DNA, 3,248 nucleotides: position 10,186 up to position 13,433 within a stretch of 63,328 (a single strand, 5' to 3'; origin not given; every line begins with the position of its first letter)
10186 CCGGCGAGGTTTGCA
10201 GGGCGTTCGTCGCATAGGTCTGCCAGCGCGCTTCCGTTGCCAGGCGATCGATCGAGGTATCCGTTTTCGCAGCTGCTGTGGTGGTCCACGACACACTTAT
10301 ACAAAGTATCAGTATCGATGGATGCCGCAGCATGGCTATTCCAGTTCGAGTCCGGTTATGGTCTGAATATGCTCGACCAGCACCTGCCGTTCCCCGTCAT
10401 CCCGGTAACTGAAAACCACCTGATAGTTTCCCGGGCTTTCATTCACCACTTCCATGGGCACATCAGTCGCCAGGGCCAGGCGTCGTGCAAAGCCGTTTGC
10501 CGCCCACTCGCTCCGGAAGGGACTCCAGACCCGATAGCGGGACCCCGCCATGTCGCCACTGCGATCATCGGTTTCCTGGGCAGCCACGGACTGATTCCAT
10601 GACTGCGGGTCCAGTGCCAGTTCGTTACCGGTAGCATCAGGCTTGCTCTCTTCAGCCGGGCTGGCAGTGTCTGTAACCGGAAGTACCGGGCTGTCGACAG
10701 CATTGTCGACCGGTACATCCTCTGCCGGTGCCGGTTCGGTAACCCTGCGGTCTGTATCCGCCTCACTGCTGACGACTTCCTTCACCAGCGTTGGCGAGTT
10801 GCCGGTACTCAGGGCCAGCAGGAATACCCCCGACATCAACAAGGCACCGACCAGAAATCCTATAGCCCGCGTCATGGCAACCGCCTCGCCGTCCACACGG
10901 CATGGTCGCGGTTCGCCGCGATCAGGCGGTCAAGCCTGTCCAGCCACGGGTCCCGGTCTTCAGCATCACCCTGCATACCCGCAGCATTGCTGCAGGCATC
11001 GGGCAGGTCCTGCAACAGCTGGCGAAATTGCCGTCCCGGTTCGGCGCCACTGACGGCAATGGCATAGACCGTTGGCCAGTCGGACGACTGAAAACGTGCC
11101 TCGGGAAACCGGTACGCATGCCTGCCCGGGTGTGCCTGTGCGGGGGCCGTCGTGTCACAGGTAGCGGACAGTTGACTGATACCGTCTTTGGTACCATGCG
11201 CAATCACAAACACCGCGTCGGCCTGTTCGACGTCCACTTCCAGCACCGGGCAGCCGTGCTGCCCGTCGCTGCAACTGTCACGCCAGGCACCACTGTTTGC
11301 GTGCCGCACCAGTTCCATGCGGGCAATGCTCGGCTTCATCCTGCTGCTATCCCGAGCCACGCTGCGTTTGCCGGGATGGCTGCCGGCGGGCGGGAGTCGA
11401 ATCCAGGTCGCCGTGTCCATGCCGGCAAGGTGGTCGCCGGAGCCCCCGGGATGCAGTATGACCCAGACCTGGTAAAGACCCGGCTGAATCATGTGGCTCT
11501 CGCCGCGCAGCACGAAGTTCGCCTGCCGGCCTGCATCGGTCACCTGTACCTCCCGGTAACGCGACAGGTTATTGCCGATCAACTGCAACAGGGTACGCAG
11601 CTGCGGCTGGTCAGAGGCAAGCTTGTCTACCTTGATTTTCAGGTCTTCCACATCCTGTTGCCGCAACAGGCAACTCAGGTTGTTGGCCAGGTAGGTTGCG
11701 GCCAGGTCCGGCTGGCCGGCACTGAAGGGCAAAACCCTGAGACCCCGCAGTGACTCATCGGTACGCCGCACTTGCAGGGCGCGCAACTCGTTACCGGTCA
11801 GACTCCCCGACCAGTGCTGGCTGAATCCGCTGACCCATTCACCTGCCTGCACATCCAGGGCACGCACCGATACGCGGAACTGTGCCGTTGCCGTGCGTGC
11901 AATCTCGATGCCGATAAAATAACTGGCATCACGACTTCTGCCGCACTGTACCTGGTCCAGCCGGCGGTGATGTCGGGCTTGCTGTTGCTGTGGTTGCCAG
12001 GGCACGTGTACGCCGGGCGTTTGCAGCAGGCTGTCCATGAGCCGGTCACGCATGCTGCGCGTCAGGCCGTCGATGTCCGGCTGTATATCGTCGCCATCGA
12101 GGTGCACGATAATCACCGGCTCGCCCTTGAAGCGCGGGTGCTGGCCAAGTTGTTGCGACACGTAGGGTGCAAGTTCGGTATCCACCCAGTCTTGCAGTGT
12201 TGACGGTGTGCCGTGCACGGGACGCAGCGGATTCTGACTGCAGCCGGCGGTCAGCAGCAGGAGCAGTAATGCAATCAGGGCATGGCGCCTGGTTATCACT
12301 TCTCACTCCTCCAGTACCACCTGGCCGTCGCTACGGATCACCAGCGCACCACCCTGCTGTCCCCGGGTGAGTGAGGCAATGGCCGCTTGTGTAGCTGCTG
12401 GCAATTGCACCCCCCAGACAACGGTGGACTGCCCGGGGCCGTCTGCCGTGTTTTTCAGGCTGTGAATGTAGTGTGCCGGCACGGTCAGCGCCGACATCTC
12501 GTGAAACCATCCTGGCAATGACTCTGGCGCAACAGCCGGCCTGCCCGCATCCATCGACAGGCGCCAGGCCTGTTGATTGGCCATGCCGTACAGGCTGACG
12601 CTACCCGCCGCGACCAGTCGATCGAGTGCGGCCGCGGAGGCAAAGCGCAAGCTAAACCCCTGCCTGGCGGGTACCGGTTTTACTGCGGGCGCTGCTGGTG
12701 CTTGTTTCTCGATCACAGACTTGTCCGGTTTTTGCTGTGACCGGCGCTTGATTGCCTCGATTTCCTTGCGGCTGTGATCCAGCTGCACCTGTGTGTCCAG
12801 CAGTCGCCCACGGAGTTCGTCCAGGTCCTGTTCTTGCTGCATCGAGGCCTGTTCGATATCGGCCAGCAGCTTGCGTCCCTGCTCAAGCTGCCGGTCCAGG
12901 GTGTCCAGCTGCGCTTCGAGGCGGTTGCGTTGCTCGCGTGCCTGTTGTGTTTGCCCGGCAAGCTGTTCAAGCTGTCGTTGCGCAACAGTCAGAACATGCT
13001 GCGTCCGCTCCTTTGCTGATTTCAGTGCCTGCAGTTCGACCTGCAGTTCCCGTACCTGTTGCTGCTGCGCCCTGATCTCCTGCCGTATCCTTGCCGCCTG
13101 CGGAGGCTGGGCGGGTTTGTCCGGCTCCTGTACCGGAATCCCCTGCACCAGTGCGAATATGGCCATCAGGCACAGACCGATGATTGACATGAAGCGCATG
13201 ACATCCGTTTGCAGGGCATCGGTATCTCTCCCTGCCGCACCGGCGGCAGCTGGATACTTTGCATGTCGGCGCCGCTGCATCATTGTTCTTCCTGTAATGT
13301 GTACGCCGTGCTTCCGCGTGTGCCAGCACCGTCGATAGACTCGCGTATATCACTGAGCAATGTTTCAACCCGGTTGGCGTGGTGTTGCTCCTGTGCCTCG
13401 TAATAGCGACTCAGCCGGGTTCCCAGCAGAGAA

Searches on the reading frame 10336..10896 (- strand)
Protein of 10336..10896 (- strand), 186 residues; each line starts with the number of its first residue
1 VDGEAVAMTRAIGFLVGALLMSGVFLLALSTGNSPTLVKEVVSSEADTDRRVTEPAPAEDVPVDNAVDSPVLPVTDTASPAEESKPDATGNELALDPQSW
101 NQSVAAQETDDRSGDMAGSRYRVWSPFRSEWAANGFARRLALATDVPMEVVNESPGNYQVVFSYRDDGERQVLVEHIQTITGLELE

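Call 4: search_protein_families(library=pfam, proteins=[window:10336-10896:-], max_evalue=0.01)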
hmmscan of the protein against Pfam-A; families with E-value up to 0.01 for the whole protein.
window:10336-10896:- (186 aa): 0 families

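Call 7: search_protein_families(library=ncbifam, proteins=[window:10336-10896:-], max_evalue=0.01)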
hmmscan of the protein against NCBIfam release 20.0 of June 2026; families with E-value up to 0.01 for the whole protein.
window:10336-10896:- (186 aa): 0 families

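Call 21: search_protein_families(library=padloc, proteins=[window:10336-10896:-], max_evalue=0.1)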
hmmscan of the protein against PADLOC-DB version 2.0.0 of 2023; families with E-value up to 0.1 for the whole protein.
window:10336-10896:- (186 aa): 0 families

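Call 70: search_protein_families(library=pfam, proteins=[window:10336-10896:-], max_evalue=10)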
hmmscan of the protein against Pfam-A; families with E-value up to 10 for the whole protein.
window:10336-10896:- (186 aa): 2 families
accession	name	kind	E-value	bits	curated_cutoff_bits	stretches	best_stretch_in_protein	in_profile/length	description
PF05782.16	ECM1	-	0.021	14.2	25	1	35-114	45-133/514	Extracellular matrix protein 1 (ECM1)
PF01269.23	Fibrillarin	-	0.29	10.7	27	1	110-133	35-58/227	Fibrillarin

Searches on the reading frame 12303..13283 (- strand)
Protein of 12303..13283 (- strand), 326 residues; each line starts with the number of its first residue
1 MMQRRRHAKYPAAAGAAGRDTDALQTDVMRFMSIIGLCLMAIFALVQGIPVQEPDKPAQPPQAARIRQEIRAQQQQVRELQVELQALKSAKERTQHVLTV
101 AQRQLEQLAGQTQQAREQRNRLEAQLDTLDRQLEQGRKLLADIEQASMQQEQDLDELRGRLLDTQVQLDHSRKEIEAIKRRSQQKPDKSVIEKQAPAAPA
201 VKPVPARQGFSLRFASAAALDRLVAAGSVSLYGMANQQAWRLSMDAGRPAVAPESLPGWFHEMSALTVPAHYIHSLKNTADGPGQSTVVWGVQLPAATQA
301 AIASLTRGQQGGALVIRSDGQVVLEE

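Call 4: search_protein_families(library=pfam, proteins=[window:12303-13283:-], max_evalue=0.01)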
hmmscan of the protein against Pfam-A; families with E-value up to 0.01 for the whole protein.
window:12303-13283:- (326 aa): 2 families
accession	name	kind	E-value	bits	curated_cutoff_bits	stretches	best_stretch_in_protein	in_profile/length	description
PF25541.1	TBCA_PH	-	0.0012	19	27.8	1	72-178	16-125/139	PH domain-containing proteins, TBCA domain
PF00669.25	Flagellin_N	-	0.0083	16.6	26.6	0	55-142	39-136/139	Bacterial flagellin N-terminal helical region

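Call 7: search_protein_families(library=ncbifam, proteins=[window:12303-13283:-], max_evalue=0.01)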
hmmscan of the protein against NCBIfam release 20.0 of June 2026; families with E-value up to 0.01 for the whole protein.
window:12303-13283:- (326 aa): 9 families
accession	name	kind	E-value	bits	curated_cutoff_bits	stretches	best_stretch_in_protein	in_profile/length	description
TIGR02168.1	SMC_prok_B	equivalog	8.2e-06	23.8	567.35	1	64-185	801-922/1181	chromosome segregation protein SMC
NF003422.0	PRK04863.1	equivalog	9e-06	23.5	699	1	62-182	1000-1118/1486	chromosome partition protein MukB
TIGR02169.1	SMC_prok_A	equivalog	2.9e-05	22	729.4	1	67-186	674-793/1165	chromosome segregation protein SMC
NF045487.1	ASRP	equivalog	0.00011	21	300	1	66-183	329-439/593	archaea-specific SMC-related protein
NF006543.0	PRK09039.1-2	equivalog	0.00024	21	305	1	21-179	21-179/350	peptidoglycan -binding protein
NF002572.0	PRK02224.1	equivalog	0.00047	18.6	1087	1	64-185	233-354/888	DNA double-strand break repair ATPase Rad50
TIGR04523.1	Mplasa_alph_rch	subfamily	0.0011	16.9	270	1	65-186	142-265/745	helix-rich protein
NF033930.1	pneumo_PspA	exception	0.0054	15.5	850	1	65-254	240-434/659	pneumococcal surface protein A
TIGR02680.1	TIGR02680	hypoth_equivalog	0.007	14.2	462.85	1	68-202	269-418/1356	TIGR02680 family protein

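Call 21: search_protein_families(library=padloc, proteins=[window:12303-13283:-], max_evalue=0.1)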
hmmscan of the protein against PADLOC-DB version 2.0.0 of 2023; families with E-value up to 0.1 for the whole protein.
window:12303-13283:- (326 aa): 22 families
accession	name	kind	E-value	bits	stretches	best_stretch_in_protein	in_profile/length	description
PDLC03868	LmuB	-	0.00011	18.6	1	66-183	302-732/1035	-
PDLC00588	JetC3|JetC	-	0.00014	17.7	1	61-185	511-631/1484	DUF3584 domain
PDLC02668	DndD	-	0.0003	17.9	1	59-190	344-477/659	DndD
PDLC00582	JetC3|JetC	-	0.00083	15.2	1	60-196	364-496/1472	DUF3584 domain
PDLC00580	JetC3|JetC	-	0.00091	15.6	1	65-188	316-791/1068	DUF3584 domain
PDLC00518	JetC1|JetC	-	0.0029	13.5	1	67-180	311-425/1112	DUF3584 domain; MukB-like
PDLC00551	JetC2|JetC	-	0.0037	13.1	1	69-185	854-968/1365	DUF3584 domain; MukB-like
PDLC00519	JetC1|JetC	-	0.0053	13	1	67-188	622-746/1097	DUF3584 domain; MukB-like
PDLC02747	PbeC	-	0.0065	13.4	1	70-184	375-488/632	PbeC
PDLC00006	DruC1|DruC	-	0.0076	12.8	1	66-176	180-331/626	Unknown function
PDLC00553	JetC2|JetC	-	0.018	10.9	1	67-201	280-422/1361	DUF3584 domain; MukB-like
PDLC00507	JetC1|JetC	-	0.034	10.4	1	68-184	679-807/1215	DUF3584 domain; MukB-like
PDLC00550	JetC2|JetC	-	0.043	9.5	1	71-182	273-385/1355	DUF3584 domain; MukB-like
PDLC03861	LmuB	-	0.05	9.5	1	60-182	558-679/1213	-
PDLC03924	MkoC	-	0.051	9.6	1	73-183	359-473/1136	-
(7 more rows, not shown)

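Call 70: search_protein_families(library=pfam, proteins=[window:12303-13283:-], max_evalue=10)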
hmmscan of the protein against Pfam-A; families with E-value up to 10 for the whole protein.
window:12303-13283:- (326 aa): 27 families (the best 25 are shown)
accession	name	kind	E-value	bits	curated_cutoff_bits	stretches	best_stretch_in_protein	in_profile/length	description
PF25541.1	TBCA_PH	-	0.0012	19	27.8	1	72-178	16-125/139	PH domain-containing proteins, TBCA domain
PF00669.25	Flagellin_N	-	0.0083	16.6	26.6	1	55-142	39-136/139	Bacterial flagellin N-terminal helical region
PF05667.16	CCDC22_CC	-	0.044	13.4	39.2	2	56-128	192-265/477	CCDC22 protein coiled-coil region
PF19745.5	FUT8_N_cat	-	0.048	12.9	27.6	1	67-187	32-151/499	Alpha-(1,6)-fucosyltransferase N- and catalytic domains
PF06305.16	LapA_dom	-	0.059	13.7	28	1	33-84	27-63/64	Lipopolysaccharide assembly protein A domain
PF17060.10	MPS2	-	0.061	12.8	28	1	72-190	128-245/395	Monopolar spindle protein 2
PF20849.2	TelK_muzzle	-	0.25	11.8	27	1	63-145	31-114/118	Protelomerase, muzzle domain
PF02181.28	FH2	-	0.32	10.5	34.8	1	80-166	253-339/372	Formin Homology 2 Domain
PF04791.21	LMBR1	-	0.53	9.5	31.9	1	63-192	192-321/510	LMBR1-like membrane protein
PF05335.18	DUF745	-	1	9.5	33.3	1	71-183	58-170/183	Protein of unknown function (DUF745)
PF18570.6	Nup54_57_C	-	1.1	9.4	25.6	1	165-179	12-26/29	NUP57/Nup54 C-terminal domain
PF17111.11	PigL_N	-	1.2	9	27.2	1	68-161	29-122/209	Pigment biosynthesis cluster protein PigL N-terminal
PF06009.19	Laminin_II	-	1.5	9.3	33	2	64-134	6-76/138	Laminin Domain II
PF10459.15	Peptidase_S46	-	1.9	7.5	22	1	59-188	344-468/698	Peptidase S46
PF00038.26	Filament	-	2.2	8.3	40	1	63-135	212-281/313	Intermediate filament protein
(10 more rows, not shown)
